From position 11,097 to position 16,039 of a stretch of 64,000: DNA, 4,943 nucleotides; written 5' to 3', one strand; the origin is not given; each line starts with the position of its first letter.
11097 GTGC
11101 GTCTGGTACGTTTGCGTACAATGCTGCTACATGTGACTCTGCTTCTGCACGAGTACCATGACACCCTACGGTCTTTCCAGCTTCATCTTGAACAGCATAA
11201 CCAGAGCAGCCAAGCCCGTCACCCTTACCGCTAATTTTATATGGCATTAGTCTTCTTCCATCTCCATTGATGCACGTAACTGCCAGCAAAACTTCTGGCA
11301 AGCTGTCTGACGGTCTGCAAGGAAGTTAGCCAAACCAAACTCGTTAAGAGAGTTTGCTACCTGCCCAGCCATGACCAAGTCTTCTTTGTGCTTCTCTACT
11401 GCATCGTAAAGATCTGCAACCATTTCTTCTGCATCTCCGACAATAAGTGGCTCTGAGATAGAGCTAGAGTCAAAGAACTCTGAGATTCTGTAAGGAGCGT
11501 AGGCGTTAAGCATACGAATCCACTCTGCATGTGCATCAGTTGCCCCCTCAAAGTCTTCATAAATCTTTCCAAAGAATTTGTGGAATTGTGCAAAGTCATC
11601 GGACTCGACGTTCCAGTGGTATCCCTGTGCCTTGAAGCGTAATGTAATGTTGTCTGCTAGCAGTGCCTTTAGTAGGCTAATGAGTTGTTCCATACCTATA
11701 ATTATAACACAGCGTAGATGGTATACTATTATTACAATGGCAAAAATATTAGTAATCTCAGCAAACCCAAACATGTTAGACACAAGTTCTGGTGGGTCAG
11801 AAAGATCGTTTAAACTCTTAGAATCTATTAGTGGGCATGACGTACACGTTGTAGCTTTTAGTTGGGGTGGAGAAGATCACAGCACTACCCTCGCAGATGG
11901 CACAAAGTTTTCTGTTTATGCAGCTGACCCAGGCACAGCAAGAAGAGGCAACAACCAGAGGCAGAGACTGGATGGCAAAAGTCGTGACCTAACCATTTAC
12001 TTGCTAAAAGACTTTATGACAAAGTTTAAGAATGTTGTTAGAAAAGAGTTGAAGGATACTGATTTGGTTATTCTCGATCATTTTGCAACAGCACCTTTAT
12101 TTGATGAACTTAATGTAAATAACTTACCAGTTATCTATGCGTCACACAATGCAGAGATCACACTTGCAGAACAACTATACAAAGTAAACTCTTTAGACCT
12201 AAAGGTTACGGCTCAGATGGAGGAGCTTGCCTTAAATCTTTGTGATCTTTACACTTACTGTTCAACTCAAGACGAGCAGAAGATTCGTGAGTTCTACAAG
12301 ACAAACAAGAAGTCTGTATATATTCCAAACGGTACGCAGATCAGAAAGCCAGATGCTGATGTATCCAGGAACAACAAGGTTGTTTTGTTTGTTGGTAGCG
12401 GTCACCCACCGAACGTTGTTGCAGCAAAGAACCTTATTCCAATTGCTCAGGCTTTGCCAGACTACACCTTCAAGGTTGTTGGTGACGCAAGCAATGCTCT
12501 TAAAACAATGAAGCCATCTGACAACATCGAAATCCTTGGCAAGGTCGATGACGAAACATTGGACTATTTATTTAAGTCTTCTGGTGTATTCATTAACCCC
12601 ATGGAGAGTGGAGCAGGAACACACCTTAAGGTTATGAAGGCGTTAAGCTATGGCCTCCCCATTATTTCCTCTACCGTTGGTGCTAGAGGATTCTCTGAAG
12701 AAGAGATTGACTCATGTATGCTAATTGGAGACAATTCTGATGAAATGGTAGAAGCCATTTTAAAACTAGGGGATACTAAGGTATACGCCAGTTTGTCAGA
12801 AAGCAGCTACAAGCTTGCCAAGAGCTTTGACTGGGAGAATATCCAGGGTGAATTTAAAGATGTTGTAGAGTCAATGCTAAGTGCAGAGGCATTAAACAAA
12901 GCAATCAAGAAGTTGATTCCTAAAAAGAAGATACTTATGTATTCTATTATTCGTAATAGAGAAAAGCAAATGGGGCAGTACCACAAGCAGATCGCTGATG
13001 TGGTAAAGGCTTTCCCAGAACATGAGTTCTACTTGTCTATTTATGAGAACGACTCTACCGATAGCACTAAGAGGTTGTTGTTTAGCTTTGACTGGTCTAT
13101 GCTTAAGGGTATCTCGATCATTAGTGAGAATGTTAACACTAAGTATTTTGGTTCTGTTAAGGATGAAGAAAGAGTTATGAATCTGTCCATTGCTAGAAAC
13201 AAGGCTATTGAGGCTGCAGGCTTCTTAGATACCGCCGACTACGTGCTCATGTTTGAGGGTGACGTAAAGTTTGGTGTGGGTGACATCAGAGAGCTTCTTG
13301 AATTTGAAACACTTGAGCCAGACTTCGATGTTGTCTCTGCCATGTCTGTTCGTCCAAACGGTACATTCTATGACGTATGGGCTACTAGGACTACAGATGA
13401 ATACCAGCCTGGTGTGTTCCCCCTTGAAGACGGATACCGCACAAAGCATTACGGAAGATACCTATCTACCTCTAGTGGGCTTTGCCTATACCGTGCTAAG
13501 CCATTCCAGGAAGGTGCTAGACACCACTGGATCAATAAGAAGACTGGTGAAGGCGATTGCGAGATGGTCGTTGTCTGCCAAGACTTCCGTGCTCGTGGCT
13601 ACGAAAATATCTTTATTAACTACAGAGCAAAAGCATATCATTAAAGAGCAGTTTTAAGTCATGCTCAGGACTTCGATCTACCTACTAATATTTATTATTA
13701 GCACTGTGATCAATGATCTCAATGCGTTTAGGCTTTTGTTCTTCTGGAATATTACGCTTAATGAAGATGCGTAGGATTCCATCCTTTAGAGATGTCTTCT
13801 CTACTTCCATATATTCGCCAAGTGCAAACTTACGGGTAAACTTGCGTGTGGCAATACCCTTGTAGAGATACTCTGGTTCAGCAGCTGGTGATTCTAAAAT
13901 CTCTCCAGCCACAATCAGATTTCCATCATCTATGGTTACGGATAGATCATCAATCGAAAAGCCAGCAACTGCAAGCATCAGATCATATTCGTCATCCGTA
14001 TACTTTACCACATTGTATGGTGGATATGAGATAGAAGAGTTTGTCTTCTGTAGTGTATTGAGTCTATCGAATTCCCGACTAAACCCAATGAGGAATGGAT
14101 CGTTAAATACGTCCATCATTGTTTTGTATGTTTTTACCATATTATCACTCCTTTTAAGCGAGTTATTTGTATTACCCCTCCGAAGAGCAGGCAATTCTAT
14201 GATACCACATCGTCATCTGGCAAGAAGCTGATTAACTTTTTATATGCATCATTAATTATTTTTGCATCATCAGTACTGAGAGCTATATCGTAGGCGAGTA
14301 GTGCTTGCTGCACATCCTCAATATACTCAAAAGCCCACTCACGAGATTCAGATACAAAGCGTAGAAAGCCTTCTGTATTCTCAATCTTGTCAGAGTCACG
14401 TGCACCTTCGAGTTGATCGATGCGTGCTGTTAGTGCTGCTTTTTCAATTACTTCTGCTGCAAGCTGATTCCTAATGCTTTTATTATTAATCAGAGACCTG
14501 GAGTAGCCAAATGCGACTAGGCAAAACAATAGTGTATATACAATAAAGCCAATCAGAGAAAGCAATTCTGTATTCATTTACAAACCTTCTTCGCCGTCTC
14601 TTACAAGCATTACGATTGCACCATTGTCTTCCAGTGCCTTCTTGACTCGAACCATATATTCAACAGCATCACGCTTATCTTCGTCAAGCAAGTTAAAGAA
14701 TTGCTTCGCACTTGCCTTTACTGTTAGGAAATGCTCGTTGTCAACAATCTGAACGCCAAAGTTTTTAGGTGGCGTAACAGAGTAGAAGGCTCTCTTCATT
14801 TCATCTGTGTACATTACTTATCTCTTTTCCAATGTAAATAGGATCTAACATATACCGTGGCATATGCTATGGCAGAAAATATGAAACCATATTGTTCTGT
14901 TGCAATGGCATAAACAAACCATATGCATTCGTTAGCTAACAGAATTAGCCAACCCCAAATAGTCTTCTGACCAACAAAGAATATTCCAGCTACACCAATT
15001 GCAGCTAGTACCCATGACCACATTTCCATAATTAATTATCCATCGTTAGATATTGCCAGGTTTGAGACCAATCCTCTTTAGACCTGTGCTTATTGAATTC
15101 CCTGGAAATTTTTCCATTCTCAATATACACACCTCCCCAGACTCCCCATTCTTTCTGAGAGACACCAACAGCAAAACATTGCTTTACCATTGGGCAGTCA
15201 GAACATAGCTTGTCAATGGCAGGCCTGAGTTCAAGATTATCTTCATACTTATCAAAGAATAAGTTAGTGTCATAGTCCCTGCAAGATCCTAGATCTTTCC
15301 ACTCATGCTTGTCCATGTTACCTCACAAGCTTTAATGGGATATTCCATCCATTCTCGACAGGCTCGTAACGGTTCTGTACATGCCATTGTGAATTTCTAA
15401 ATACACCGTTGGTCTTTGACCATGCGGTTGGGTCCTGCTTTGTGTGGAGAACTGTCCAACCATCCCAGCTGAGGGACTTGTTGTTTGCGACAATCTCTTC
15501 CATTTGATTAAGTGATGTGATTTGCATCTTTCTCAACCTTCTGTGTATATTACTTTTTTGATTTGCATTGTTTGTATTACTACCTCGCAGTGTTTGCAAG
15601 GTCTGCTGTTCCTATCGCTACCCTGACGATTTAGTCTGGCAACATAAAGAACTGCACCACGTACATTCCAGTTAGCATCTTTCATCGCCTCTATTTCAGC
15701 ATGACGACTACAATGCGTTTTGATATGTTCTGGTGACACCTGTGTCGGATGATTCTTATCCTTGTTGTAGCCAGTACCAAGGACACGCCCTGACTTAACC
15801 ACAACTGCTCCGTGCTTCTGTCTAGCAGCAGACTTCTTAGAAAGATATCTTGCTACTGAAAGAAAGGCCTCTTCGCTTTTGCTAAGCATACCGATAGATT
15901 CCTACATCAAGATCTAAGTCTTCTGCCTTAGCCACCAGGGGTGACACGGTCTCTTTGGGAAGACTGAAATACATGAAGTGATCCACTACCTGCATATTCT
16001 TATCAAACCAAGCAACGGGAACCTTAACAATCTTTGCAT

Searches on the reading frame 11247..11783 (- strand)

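Call 48: search_protein_families(library=pfam, proteins=[window:11247-11783:-], max_evalue=0.01)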
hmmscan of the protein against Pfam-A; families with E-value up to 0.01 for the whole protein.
window:11247-11783:- (178 aa): 1 family
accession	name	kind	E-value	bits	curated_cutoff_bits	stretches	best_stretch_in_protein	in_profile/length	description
PF00210.30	Ferritin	-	8.1e-15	55.4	24.5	1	36-171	2-134/142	Ferritin-like domain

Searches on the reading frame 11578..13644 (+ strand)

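Call 10: search_protein_families(library=pfam, proteins=[window:11578-13644:+], max_evalue=0.01)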
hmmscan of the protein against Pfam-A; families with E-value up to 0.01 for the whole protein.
window:11578-13644:+ (688 aa): 4 families
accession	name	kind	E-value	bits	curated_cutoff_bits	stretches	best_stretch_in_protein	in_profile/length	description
PF11735.13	CAP59_mtransfer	-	1.2e-17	64.9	28.8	1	452-612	2-172/242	Cryptococcal mannosyltransferase 1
PF13692.12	Glyco_trans_1_4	-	8.9e-16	58.9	27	1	267-397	2-139/142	Glycosyl transferases group 1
PF00534.26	Glycos_transf_1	-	2.1e-07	31.1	26.4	1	265-397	14-155/172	Glycosyl transferases group 1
PF13439.12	Glyco_transf_4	-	9.3e-07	29.5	28.5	1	86-253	19-166/170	Glycosyltransferase Family 4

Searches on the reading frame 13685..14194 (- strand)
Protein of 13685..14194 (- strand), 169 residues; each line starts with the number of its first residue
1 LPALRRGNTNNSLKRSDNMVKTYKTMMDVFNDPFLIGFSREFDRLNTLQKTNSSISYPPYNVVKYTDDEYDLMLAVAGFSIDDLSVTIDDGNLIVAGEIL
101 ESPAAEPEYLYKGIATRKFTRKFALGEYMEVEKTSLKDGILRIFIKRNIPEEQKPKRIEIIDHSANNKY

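Call 48: search_protein_families(library=pfam, proteins=[window:13685-14194:-], max_evalue=0.01)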
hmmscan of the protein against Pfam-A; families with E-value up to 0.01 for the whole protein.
window:13685-14194:- (169 aa): 1 family
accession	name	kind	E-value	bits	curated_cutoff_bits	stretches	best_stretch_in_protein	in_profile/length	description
PF00011.27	HSP20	-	6.6e-16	58.7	20.8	1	64-160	3-101/102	Hsp20/alpha crystallin family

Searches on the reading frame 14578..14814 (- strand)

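Call 58: search_protein_families(library=pfam, proteins=[window:14578-14814:-], max_evalue=0.05)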
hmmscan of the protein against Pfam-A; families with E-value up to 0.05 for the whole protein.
window:14578-14814:- (78 aa): 1 family
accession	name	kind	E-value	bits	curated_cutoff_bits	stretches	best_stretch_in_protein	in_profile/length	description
PF06632.17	XRCC4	-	0.018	15.5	26.2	1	16-64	13-61/102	XRCC4 N-terminal domain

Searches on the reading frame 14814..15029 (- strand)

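Call 58: search_protein_families(library=pfam, proteins=[window:14814-15029:-], max_evalue=0.05)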
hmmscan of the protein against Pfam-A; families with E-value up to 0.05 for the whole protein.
window:14814-15029:- (71 aa): 1 family
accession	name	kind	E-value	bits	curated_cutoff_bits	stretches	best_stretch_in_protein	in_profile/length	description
PF04973.17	NMN_transporter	-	0.0001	22.8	27.3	1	3-70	2-69/175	Nicotinamide mononucleotide transporter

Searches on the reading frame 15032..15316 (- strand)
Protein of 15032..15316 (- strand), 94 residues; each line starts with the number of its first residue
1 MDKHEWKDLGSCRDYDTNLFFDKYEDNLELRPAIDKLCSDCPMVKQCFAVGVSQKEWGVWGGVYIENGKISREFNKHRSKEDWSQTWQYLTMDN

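Call 48: search_protein_families(library=pfam, proteins=[window:15032-15316:-], max_evalue=0.01)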
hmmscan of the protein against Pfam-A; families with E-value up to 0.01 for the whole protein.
window:15032-15316:- (94 aa): 1 family
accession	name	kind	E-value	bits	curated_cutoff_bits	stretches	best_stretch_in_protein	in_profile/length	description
PF02467.21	Whib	-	3.6e-11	43.9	23.6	1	6-63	1-57/65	Transcription factor WhiB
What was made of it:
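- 15032..15316 (-): WhiB-family gene (context: marker for an actinobacterial host). PF02467 at 43.9 bits against a cutoff of 23.6 (call 48).
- On Actinobacterial host: PF02467 at 43.9 bits against a cutoff of 23.6, at 15032-15316 (-) (call 48).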

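Call 70: find_encoding_contigs(protein=window:15032-15316:-, flank=10000, max_places=6)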
Protein window:15032-15316:- (94 aa): 11 contigs read that carry it; 6 places shown.
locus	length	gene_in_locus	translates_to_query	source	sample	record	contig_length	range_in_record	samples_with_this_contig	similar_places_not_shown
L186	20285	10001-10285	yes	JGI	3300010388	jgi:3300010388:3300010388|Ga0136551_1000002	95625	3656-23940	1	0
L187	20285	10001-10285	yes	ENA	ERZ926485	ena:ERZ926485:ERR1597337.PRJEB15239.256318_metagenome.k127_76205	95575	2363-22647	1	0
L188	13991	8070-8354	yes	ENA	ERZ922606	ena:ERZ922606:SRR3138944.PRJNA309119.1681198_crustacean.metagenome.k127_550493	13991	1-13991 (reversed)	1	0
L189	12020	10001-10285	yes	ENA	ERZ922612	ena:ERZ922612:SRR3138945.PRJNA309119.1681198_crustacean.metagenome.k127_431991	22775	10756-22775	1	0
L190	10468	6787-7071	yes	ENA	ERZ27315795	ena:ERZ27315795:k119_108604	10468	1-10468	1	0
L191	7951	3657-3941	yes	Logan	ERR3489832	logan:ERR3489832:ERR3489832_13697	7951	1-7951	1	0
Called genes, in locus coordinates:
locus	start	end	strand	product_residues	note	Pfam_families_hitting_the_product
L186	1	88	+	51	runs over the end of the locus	-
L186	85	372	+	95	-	PF11753:DUF3310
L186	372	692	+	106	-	PF23904:DUF7246 (weak)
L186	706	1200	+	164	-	-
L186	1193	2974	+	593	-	PF27249:MJ0330_N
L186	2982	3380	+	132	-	PF07972:Flavodoxin_NdrI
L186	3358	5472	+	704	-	PF08343:RNR_N, PF00317:Ribonuc_red_lgN, PF02867:Ribonuc_red_lgC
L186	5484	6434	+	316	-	PF00268:Ribonuc_red_sm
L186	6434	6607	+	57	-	-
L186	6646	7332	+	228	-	-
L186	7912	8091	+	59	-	PF09723:Zn_ribbon_8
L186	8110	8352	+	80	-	PF24254:DUF7455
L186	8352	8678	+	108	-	-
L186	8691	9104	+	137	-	-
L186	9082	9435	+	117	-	-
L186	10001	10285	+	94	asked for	PF02467:Whib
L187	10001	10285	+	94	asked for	PF02467:Whib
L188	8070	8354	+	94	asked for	PF02467:Whib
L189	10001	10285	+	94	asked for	PF02467:Whib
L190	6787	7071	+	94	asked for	PF02467:Whib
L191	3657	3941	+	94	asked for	PF02467:Whib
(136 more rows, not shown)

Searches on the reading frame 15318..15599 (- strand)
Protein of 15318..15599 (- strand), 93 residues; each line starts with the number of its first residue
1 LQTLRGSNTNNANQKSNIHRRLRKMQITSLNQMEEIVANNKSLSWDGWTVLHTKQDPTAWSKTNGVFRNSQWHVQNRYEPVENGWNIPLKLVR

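Call 58: search_protein_families(library=pfam, proteins=[window:15318-15599:-], max_evalue=0.05)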
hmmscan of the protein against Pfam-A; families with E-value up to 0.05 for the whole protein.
window:15318-15599:- (93 aa): 2 families
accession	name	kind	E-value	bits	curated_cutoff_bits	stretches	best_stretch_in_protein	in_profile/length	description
PF16109.11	DUF4827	-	0.0041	17.6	29.4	1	5-93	65-147/183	Domain of unknown function (DUF4827)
PF10711.15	DUF2513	-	0.013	16.3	29.6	1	29-66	58-93/100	Hypothetical protein (DUF2513)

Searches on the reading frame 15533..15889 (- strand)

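Call 48: search_protein_families(library=pfam, proteins=[window:15533-15889:-], max_evalue=0.01)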
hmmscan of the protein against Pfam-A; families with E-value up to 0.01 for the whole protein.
window:15533-15889:- (118 aa): 3 families
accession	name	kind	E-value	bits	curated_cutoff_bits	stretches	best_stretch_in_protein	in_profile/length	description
PF00383.29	dCMP_cyt_deam_1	-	4.4e-14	52.7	25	1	4-116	2-101/102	Cytidine and deoxycytidylate deaminase zinc-binding region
PF14437.12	MafB19-deam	-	2.4e-08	34.4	27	1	20-116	19-100/142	MafB19-like deaminase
PF00042.28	Globin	-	0.0094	16.9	22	0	15-84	26-90/117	Globin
